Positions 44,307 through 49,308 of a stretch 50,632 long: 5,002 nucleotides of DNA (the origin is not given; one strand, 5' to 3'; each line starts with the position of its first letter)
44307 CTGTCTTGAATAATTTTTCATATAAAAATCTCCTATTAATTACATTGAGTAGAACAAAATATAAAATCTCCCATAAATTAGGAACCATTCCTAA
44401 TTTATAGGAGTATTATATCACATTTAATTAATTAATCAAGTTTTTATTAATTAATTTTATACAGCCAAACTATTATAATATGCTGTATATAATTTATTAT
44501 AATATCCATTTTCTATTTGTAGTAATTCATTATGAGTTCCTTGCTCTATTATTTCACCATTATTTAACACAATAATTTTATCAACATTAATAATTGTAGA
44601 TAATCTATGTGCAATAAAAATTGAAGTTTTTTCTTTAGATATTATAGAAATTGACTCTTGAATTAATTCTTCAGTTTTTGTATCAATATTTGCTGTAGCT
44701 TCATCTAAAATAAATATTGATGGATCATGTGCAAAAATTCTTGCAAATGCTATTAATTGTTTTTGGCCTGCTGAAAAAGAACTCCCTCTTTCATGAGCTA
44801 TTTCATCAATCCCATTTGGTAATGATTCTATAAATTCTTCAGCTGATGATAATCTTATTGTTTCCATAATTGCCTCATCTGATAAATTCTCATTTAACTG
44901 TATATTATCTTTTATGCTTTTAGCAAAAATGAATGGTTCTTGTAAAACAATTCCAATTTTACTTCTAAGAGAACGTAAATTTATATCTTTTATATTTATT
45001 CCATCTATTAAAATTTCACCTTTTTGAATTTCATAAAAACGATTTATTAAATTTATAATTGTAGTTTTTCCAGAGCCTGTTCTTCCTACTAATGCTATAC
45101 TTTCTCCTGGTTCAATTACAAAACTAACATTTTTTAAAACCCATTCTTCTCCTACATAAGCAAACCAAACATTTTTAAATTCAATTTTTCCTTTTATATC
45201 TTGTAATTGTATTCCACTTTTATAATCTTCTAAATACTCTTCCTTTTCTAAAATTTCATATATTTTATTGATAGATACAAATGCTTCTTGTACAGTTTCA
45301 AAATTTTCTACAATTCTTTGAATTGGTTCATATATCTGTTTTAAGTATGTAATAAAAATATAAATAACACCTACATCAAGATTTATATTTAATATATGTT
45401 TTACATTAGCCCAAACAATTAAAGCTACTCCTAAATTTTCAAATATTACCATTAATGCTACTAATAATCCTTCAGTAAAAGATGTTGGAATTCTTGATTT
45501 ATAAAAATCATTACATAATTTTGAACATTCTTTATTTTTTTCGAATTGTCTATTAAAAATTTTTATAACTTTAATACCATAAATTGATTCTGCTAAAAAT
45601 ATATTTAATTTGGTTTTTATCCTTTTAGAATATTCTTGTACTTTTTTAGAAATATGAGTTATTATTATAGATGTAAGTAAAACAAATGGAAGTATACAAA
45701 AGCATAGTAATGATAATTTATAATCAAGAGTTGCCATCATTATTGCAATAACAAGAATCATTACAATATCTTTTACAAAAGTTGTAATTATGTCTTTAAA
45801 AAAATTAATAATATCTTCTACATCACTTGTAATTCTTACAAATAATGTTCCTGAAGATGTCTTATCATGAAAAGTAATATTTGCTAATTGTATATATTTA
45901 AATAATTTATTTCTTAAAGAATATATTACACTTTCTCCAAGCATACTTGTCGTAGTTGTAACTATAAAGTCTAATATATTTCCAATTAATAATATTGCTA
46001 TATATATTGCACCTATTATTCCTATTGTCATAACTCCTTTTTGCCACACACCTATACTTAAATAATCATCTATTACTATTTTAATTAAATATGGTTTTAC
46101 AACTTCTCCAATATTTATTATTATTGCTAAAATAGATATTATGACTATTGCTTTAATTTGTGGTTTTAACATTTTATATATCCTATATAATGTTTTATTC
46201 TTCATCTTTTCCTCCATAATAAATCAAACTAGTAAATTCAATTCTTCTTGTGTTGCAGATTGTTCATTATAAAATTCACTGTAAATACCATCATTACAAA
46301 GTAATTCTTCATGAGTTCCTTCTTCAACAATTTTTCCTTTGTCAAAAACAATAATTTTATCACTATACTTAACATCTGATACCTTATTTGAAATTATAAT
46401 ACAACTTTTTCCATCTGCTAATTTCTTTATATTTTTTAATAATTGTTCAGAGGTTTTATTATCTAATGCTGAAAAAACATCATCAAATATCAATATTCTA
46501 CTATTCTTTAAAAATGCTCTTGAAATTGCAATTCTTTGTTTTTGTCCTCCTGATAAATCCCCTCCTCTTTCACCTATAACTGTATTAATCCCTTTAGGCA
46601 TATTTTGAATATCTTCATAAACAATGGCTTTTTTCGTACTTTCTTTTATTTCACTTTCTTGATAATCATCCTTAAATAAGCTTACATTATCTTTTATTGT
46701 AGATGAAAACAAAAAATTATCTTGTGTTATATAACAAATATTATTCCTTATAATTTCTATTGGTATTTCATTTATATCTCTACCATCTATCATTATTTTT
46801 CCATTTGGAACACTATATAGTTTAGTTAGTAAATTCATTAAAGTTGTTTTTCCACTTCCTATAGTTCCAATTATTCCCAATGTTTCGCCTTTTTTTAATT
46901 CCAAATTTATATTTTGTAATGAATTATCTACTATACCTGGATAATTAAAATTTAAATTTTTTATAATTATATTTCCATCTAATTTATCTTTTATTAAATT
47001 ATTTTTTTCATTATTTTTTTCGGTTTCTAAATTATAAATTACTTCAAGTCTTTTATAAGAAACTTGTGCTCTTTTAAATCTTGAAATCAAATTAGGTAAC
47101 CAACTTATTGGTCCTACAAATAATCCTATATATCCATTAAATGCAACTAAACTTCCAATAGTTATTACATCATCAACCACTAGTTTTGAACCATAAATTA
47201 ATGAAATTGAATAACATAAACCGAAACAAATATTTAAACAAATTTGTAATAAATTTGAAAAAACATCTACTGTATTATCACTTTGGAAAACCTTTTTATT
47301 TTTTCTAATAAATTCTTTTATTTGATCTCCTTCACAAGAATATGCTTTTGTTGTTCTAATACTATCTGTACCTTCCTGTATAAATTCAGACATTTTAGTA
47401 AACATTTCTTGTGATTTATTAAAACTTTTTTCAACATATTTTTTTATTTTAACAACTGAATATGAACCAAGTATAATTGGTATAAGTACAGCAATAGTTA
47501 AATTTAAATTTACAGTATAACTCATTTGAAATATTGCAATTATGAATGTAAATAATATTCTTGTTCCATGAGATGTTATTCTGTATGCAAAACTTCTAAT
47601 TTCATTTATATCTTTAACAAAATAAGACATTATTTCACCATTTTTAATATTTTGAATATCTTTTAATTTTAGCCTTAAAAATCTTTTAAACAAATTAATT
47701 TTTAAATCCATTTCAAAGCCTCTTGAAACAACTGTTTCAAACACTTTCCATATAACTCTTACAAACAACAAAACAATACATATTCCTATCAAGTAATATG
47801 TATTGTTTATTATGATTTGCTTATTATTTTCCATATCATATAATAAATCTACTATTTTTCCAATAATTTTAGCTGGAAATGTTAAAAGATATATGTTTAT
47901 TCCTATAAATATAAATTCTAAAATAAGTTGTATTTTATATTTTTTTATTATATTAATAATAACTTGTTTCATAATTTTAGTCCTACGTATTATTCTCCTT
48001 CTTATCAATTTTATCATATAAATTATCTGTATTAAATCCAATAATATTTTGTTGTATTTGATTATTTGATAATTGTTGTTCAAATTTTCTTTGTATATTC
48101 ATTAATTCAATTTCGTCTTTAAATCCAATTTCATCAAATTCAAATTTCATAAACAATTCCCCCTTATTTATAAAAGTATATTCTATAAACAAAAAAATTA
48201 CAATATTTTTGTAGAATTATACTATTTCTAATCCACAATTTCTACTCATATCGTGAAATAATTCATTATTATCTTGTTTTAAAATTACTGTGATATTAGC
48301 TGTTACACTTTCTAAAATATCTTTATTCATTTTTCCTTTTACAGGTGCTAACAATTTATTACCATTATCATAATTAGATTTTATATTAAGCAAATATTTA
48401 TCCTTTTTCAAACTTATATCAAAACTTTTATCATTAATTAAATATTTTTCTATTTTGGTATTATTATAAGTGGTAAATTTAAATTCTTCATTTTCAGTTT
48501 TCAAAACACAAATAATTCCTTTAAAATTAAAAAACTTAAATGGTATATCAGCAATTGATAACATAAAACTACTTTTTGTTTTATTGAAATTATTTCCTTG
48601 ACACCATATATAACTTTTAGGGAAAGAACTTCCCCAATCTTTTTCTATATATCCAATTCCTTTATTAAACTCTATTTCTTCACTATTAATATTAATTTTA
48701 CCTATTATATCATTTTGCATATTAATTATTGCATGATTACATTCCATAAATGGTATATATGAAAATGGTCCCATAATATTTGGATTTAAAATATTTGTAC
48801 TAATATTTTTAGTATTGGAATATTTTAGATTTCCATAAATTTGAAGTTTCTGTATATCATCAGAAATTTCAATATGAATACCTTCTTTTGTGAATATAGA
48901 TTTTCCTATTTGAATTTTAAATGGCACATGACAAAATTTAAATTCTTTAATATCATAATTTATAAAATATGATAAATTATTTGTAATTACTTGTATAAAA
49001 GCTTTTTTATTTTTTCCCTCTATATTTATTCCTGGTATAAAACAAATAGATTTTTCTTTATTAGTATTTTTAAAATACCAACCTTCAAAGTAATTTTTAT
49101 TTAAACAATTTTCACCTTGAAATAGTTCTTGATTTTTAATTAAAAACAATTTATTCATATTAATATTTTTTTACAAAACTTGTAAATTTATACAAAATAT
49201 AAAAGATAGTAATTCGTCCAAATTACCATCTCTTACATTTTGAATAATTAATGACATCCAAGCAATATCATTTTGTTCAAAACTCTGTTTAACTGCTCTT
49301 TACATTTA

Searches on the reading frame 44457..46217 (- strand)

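Call 103: search_protein_families(library=pfam, proteins=[window:44457-46217:-], max_evalue=0.00001)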
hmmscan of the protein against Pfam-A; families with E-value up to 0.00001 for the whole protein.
window:44457-46217:- (586 aa): 3 families
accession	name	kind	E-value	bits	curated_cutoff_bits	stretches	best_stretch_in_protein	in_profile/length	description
PF00664.28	ABC_membrane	-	2.5e-36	126.2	28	1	25-298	2-273/274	ABC transporter transmembrane region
PF00005.33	ABC_tran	-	3.2e-30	105.9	25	1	361-509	1-137/137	ABC transporter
PF02463.25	SMC_N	-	1.7e-06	28.1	40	0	400-551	109-211/220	RecF/RecN/SMC N terminal domain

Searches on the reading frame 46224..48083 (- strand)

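Call 103: search_protein_families(library=pfam, proteins=[window:46224-48083:-], max_evalue=0.00001)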
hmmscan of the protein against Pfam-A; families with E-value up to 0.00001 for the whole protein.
window:46224-48083:- (619 aa): 2 families
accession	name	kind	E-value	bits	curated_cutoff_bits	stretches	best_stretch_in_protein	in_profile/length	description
PF00005.33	ABC_tran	-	9.7e-31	107.6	25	1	389-536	1-135/137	ABC transporter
PF00664.28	ABC_membrane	-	4.2e-25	89.4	28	1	63-325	11-273/274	ABC transporter transmembrane region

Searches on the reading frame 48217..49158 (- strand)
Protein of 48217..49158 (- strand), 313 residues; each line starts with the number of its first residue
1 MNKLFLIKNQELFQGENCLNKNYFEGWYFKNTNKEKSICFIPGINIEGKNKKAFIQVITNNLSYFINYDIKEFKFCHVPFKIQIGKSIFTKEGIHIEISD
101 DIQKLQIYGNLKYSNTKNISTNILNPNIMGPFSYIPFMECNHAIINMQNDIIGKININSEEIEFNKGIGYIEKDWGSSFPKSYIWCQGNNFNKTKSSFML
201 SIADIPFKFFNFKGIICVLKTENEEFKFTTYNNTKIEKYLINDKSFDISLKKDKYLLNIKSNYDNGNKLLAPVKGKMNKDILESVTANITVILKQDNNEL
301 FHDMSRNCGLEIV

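Call 103: search_protein_families(library=pfam, proteins=[window:48217-49158:-], max_evalue=0.00001)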
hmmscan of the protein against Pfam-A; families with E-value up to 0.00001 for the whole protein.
window:48217-49158:- (313 aa): 1 family
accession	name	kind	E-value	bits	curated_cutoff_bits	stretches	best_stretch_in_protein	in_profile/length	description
PF14249.11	Tocopherol_cycl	-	7.6e-21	75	26.6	1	128-312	145-333/335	Tocopherol cyclase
